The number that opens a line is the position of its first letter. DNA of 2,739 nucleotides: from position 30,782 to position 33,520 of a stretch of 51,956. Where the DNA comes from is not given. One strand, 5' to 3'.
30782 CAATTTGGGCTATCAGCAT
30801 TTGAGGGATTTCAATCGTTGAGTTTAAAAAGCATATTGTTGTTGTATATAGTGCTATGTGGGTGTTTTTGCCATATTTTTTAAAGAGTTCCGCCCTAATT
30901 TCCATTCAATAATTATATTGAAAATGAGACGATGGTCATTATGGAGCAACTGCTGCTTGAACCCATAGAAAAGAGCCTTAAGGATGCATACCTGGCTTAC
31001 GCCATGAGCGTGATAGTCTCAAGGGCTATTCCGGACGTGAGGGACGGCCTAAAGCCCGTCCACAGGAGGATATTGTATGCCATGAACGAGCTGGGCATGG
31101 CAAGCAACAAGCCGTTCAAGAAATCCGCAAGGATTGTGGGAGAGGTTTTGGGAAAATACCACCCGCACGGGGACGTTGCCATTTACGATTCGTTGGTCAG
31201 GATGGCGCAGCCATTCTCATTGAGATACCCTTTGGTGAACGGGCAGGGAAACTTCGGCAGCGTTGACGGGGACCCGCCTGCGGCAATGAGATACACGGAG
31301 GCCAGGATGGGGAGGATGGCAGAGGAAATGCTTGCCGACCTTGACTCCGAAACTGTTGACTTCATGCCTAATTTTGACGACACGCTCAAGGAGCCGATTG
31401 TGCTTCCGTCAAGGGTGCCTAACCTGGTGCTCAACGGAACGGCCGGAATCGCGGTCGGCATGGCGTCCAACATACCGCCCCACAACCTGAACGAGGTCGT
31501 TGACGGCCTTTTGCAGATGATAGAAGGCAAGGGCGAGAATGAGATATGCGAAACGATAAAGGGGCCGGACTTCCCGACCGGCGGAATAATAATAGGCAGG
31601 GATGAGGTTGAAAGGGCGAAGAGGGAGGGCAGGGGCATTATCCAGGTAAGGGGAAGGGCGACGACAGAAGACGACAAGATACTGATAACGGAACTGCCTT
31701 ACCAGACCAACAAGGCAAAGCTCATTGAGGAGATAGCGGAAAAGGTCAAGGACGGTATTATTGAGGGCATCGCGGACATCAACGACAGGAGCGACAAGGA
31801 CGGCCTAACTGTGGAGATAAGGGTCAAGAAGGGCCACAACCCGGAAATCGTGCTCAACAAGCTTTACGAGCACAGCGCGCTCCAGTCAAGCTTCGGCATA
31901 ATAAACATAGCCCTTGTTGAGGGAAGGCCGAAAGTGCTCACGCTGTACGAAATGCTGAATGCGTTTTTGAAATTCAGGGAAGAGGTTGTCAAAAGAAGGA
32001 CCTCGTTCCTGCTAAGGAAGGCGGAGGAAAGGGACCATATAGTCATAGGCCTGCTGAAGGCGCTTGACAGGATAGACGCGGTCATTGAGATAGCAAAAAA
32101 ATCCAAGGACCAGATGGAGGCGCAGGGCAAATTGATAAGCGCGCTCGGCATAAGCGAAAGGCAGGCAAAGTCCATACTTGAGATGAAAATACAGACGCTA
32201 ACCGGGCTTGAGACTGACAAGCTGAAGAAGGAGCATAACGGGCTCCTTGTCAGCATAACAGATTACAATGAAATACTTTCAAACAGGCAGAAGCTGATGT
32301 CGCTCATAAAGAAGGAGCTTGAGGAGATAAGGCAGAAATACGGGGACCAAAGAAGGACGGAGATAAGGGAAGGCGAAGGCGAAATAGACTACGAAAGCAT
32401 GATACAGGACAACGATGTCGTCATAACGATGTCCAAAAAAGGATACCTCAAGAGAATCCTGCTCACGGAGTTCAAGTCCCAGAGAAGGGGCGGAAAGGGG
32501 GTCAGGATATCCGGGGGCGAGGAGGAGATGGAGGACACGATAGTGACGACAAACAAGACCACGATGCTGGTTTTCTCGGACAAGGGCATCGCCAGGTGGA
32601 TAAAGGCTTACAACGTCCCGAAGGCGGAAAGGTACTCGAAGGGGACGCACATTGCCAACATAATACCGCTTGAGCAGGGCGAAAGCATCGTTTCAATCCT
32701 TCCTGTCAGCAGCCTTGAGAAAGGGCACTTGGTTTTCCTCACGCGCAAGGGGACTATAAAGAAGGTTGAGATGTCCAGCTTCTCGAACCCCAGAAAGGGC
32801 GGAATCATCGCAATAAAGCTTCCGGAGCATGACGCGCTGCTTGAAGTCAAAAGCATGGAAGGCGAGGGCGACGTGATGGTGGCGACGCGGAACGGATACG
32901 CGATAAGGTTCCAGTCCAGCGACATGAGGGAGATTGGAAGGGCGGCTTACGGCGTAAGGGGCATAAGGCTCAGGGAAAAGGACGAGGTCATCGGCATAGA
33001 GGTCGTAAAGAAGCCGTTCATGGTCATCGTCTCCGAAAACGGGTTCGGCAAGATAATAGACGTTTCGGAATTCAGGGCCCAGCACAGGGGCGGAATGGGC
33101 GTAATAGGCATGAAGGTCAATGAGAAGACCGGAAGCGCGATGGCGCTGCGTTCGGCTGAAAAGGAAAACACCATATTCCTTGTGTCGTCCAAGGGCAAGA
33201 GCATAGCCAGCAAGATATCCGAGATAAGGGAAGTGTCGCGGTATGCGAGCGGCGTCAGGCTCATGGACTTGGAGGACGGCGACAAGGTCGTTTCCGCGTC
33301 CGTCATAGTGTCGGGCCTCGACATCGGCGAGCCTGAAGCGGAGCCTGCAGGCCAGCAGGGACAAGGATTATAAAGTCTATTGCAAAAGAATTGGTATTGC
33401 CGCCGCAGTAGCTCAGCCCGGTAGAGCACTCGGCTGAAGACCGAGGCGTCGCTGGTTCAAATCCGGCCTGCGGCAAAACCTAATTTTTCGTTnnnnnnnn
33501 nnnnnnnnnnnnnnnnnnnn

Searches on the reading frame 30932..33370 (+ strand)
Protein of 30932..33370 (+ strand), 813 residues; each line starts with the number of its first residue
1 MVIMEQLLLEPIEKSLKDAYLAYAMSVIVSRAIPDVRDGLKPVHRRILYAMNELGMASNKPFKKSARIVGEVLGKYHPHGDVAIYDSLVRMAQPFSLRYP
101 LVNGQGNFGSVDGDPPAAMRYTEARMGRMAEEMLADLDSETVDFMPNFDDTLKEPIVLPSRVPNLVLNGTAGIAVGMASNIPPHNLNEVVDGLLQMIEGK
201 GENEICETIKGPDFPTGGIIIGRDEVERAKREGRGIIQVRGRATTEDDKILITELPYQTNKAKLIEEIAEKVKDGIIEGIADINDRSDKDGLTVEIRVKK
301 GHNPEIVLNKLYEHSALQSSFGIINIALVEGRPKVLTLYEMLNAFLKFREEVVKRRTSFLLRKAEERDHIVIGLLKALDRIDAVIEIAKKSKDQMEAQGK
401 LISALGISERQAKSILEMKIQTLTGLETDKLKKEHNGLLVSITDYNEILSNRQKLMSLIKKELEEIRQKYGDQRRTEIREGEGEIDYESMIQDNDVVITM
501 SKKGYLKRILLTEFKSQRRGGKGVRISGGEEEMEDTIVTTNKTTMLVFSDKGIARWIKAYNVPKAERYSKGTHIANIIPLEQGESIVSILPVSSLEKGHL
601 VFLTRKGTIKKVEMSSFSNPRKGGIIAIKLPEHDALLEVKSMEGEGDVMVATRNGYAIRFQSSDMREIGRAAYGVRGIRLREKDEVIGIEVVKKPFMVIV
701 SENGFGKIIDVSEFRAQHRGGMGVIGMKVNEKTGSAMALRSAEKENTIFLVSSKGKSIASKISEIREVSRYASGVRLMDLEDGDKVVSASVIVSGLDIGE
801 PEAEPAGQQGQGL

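Call 82: search_protein_families(library=pfam, proteins=[window:30932-33370:+], max_evalue=0.001)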
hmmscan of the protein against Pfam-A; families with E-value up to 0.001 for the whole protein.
window:30932-33370:+ (813 aa): 2 families
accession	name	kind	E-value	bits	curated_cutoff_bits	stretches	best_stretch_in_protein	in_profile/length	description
PF00521.26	DNA_topoisoIV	-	4.8e-160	533.6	31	1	31-464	1-432/432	DNA gyrase/topoisomerase IV, subunit A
PF03989.18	DNA_gyraseA_C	-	6.4e-60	198.8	27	6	647-693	2-48/48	DNA gyrase C-terminal domain, beta-propeller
